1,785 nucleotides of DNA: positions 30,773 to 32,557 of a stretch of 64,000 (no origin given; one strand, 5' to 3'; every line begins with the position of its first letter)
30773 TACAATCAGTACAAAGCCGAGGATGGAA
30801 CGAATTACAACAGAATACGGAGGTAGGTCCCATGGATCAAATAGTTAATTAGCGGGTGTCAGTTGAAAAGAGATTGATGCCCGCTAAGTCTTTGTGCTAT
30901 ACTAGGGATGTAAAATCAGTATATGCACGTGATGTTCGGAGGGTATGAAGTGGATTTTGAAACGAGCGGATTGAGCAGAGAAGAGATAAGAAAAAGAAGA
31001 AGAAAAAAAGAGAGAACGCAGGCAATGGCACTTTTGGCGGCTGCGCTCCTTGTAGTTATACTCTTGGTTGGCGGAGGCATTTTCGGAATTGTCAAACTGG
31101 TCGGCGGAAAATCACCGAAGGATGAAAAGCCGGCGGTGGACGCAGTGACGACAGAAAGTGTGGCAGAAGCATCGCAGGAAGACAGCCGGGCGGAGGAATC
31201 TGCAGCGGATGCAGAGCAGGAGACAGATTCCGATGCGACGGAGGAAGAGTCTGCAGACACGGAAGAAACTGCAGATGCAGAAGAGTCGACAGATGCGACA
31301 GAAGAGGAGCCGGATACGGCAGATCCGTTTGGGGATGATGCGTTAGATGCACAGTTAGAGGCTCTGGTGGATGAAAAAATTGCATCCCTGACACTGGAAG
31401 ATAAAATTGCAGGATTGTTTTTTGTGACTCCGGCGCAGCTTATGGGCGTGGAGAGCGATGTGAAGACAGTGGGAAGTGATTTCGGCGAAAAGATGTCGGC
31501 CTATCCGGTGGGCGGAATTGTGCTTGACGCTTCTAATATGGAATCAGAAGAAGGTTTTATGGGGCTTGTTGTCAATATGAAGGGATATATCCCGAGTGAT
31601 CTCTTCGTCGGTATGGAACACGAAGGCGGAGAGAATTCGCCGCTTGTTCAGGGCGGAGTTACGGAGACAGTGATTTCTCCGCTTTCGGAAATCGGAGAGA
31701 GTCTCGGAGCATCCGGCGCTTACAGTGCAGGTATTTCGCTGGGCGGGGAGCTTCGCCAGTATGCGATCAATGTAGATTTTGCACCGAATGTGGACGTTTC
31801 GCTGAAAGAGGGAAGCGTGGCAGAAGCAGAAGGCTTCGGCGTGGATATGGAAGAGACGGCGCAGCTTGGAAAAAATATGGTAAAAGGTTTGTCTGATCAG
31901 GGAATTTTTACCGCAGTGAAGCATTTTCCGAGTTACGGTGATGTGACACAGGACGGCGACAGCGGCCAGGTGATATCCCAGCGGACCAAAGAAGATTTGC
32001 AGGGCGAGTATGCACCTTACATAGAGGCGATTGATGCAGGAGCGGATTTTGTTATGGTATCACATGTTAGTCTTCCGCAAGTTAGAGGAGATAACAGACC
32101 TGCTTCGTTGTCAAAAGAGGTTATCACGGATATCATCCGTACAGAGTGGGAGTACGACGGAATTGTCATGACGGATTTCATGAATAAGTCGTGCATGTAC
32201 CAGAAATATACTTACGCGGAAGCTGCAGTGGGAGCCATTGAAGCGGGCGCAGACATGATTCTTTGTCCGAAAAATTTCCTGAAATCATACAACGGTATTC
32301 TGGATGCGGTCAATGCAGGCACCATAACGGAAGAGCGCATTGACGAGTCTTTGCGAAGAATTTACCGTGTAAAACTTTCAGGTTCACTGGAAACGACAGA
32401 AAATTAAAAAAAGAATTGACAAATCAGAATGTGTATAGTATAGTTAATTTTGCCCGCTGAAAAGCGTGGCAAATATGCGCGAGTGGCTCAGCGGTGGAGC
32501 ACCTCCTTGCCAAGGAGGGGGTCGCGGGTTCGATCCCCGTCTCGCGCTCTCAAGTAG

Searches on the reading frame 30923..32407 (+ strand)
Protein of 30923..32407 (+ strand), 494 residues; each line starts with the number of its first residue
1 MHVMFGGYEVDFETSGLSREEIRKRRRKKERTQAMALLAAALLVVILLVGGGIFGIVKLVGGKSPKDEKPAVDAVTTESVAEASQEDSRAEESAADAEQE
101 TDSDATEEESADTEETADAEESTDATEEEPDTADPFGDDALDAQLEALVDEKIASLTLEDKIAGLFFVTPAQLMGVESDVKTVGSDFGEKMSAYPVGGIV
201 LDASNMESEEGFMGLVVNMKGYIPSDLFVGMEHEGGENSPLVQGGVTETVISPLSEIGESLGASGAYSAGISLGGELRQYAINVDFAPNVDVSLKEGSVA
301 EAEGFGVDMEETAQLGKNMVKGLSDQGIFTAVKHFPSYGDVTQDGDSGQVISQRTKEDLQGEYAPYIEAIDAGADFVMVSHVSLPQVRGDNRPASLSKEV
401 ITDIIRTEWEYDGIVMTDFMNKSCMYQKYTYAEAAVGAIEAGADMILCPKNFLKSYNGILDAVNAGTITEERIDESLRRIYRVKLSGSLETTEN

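Call 68: search_protein_families(library=pfam, proteins=[window:30923-32407:+], max_evalue=0.0001)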
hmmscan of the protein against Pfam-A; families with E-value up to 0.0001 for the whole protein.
window:30923-32407:+ (494 aa): 1 family
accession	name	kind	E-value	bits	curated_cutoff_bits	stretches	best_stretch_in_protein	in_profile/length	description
PF00933.27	Glyco_hydro_3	-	8.3e-60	203.3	27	1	159-483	3-316/316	Glycosyl hydrolase family 3 N terminal domain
